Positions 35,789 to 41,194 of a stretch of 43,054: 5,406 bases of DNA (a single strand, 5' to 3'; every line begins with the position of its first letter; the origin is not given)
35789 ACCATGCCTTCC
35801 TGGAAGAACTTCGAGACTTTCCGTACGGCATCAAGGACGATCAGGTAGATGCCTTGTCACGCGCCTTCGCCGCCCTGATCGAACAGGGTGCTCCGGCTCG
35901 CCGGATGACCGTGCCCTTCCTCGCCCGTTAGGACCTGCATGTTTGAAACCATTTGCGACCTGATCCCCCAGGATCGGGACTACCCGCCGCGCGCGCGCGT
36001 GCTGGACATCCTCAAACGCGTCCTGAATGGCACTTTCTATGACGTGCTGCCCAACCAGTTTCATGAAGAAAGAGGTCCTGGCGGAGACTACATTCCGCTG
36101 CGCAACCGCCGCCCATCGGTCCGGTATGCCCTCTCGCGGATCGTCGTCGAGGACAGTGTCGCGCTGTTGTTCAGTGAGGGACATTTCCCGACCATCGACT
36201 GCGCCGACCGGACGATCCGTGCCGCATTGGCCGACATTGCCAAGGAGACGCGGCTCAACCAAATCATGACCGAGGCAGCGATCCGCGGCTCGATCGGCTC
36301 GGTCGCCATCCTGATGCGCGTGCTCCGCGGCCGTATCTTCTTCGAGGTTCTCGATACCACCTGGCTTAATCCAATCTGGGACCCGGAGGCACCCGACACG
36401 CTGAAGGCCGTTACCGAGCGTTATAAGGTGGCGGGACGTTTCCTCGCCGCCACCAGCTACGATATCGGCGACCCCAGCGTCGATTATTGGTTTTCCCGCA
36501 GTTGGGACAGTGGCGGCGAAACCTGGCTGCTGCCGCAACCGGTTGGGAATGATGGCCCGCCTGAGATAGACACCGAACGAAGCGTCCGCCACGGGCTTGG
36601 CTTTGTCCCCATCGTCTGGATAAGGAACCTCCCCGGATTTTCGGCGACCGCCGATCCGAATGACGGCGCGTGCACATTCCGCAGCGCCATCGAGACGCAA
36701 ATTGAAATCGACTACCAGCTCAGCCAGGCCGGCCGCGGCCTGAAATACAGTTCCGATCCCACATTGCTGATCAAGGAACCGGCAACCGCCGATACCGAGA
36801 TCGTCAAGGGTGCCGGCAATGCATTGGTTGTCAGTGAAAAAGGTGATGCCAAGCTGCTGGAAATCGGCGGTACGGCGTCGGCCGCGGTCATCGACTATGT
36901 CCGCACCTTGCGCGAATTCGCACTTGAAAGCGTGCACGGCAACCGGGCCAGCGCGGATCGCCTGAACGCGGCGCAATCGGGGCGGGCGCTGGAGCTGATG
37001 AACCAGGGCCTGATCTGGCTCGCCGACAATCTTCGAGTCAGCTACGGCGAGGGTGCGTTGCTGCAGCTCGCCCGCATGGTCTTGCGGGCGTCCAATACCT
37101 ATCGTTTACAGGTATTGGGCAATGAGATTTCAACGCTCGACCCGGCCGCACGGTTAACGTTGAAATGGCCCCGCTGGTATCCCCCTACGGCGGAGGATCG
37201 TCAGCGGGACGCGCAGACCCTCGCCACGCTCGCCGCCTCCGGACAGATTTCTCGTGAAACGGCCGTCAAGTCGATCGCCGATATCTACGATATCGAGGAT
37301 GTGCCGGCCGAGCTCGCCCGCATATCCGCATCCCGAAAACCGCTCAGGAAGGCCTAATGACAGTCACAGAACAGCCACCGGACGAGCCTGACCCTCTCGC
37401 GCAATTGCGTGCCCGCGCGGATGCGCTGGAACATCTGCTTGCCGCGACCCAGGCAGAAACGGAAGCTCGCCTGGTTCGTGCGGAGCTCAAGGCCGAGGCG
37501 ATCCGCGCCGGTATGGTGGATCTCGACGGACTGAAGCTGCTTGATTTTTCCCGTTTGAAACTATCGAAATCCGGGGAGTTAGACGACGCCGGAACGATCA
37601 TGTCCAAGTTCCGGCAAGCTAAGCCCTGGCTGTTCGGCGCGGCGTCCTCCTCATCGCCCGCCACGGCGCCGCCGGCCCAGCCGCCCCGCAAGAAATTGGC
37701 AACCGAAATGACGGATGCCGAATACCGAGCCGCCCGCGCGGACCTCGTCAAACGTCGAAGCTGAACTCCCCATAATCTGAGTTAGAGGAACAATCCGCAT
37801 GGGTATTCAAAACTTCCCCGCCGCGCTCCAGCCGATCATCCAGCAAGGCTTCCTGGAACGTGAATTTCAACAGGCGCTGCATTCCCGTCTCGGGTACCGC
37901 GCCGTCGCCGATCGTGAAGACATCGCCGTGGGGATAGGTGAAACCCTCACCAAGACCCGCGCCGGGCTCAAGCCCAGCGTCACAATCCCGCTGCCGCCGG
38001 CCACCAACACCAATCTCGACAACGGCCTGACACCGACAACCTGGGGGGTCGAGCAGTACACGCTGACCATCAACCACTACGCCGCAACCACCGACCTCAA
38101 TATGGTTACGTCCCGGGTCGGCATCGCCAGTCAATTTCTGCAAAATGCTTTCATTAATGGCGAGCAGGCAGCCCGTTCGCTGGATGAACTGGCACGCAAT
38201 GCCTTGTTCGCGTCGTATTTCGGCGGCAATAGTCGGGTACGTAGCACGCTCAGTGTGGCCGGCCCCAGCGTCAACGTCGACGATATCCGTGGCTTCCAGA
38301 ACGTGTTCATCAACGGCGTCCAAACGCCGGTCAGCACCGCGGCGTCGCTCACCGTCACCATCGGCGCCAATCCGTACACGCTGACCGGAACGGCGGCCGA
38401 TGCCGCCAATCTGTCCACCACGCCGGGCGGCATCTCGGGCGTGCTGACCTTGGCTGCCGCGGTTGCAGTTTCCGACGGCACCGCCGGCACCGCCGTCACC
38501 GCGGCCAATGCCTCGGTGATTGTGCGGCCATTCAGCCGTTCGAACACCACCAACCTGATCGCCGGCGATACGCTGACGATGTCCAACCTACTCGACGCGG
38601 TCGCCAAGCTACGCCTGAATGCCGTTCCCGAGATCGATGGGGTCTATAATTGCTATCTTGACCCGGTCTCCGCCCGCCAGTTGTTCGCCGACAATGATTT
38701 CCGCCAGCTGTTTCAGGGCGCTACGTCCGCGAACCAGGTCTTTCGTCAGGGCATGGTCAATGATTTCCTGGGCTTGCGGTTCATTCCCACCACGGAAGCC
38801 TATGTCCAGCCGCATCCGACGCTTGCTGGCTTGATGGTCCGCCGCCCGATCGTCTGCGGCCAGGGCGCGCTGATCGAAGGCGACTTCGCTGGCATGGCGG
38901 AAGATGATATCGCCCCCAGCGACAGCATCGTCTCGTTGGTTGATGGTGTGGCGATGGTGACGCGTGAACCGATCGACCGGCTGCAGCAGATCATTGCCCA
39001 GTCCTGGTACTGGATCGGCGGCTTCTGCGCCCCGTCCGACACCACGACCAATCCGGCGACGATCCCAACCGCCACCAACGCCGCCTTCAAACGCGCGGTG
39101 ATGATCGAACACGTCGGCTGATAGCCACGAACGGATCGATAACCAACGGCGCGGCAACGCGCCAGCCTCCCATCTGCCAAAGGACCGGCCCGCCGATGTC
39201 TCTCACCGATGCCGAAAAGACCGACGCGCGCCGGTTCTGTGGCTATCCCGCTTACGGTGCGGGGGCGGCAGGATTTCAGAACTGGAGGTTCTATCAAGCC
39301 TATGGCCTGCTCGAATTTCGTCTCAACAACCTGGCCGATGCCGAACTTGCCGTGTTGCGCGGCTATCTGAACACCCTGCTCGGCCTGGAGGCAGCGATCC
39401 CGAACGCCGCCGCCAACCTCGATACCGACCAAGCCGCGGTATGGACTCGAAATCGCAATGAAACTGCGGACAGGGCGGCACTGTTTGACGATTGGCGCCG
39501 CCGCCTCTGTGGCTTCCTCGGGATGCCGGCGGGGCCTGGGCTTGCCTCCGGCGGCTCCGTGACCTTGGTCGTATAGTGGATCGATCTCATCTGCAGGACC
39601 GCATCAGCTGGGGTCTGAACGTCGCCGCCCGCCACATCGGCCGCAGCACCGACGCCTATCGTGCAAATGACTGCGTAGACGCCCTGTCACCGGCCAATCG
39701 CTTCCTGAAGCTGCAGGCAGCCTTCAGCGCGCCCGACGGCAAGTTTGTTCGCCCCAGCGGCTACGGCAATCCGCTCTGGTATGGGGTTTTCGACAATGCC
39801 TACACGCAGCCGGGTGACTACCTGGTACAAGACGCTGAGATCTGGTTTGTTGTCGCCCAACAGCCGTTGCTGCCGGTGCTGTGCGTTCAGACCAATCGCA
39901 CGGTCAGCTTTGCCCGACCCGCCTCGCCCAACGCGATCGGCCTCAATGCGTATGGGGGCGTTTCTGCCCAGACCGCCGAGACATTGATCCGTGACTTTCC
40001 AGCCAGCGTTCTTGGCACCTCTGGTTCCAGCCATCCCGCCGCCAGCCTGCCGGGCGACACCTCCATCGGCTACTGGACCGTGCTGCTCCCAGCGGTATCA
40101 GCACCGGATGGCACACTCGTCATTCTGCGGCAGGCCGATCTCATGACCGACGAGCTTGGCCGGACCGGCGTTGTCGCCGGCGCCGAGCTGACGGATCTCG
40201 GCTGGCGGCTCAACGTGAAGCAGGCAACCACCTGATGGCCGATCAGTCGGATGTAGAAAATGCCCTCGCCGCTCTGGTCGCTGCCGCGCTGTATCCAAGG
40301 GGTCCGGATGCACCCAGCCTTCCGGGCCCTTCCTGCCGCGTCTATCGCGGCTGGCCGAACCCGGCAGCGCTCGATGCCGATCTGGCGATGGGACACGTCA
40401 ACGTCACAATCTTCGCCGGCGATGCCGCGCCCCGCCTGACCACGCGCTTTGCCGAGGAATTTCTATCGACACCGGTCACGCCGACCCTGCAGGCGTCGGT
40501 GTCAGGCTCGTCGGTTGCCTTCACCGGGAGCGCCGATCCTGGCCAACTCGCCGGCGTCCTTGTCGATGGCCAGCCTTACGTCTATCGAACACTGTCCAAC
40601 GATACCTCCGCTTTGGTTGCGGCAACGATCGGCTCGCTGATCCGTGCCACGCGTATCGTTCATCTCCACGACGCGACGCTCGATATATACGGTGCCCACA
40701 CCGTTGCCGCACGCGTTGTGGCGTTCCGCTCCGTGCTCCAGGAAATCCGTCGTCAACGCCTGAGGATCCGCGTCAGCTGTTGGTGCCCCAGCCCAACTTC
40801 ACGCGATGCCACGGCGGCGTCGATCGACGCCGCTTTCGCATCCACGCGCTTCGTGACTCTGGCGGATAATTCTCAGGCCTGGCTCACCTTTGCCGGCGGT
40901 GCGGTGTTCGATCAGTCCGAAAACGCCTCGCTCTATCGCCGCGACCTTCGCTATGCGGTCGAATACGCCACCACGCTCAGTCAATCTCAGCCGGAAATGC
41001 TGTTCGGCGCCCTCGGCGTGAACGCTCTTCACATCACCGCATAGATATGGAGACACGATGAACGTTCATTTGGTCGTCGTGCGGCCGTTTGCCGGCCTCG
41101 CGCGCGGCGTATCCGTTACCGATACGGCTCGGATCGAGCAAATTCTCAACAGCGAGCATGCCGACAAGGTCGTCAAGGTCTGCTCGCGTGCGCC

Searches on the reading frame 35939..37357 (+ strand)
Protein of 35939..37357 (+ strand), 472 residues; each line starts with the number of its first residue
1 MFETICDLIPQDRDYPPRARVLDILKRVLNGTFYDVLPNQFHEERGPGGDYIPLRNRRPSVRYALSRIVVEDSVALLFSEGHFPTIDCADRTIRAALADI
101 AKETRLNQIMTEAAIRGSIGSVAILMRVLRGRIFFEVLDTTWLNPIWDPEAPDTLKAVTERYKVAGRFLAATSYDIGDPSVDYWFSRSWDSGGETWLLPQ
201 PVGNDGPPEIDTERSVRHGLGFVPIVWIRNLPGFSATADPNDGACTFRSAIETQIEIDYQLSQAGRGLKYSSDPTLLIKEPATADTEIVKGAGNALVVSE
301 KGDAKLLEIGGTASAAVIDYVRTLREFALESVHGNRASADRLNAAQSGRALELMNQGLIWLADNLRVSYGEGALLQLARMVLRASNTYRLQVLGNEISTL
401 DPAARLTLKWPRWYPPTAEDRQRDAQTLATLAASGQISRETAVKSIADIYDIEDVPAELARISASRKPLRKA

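Call 29: search_protein_families(library=pfam, proteins=[window:35939-37357:+], max_evalue=0.001)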
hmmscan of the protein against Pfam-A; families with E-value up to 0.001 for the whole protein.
window:35939-37357:+ (472 aa): 1 family
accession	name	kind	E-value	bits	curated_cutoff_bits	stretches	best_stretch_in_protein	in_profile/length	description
PF05133.19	SPP1_portal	-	1.1e-13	51.4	25.5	1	40-464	32-408/416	Phage portal protein, SPP1 Gp6-like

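Call 62: search_protein_families(library=phrogs, proteins=[window:35939-37357:+], max_evalue=0.001)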
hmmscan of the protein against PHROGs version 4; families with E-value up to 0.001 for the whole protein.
window:35939-37357:+ (472 aa): 3 families
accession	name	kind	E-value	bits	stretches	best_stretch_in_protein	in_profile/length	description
phrog_64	-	head and packaging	3.4e-15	56.5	1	81-465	142-494/547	portal protein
phrog_145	-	head and packaging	2.5e-14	53.9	1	195-453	208-452/493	portal protein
phrog_20475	-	head and packaging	0.0004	19.7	0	214-290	185-257/701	virion structural protein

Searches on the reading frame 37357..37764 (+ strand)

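Call 29: search_protein_families(library=pfam, proteins=[window:37357-37764:+], max_evalue=0.001)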
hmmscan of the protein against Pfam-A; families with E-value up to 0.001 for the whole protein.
window:37357-37764:+ (135 aa): 1 family
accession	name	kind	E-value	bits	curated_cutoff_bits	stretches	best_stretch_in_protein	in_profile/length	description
PF06810.17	Phage_scaffold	-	1.1e-06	29.2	35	1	15-108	66-162/170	Phage capsid assembly scaffolding protein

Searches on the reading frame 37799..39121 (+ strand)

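Call 29: search_protein_families(library=pfam, proteins=[window:37799-39121:+], max_evalue=0.001)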
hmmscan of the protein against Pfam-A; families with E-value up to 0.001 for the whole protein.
window:37799-39121:+ (440 aa): 0 families

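Call 62: search_protein_families(library=phrogs, proteins=[window:37799-39121:+], max_evalue=0.001)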
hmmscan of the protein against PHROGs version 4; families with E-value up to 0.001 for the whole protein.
window:37799-39121:+ (440 aa): 1 family
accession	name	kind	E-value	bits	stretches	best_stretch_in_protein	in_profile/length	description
phrog_1357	-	head and packaging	6.4e-35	121.7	1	5-434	23-356/356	major head protein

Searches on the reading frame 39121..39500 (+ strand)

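Call 62: search_protein_families(library=phrogs, proteins=[window:39121-39500:+], max_evalue=0.001)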
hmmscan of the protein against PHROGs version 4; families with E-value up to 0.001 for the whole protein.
window:39121-39500:+ (126 aa): 1 family
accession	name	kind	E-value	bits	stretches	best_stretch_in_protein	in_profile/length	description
phrog_14539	-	unknown function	9.7e-31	108.1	1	27-126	2-107/133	-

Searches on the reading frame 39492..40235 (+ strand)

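Call 29: search_protein_families(library=pfam, proteins=[window:39492-40235:+], max_evalue=0.001)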
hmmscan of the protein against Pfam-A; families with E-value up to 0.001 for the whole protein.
window:39492-40235:+ (247 aa): 0 families

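Call 62: search_protein_families(library=phrogs, proteins=[window:39492-40235:+], max_evalue=0.001)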
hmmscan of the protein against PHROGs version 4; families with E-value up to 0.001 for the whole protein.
window:39492-40235:+ (247 aa): 1 family
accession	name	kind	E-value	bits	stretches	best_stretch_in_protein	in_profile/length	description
phrog_14605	-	unknown function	2.5e-46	159.1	1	30-245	2-214/216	-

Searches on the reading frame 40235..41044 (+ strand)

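Call 29: search_protein_families(library=pfam, proteins=[window:40235-41044:+], max_evalue=0.001)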
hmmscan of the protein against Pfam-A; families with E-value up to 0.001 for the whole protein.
window:40235-41044:+ (269 aa): 0 families

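Call 62: search_protein_families(library=phrogs, proteins=[window:40235-41044:+], max_evalue=0.001)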
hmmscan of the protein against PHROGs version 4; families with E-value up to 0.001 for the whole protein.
window:40235-41044:+ (269 aa): 1 family
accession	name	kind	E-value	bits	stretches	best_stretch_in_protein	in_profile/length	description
phrog_13532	-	unknown function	1.3e-58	199.3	1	1-265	1-264/278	-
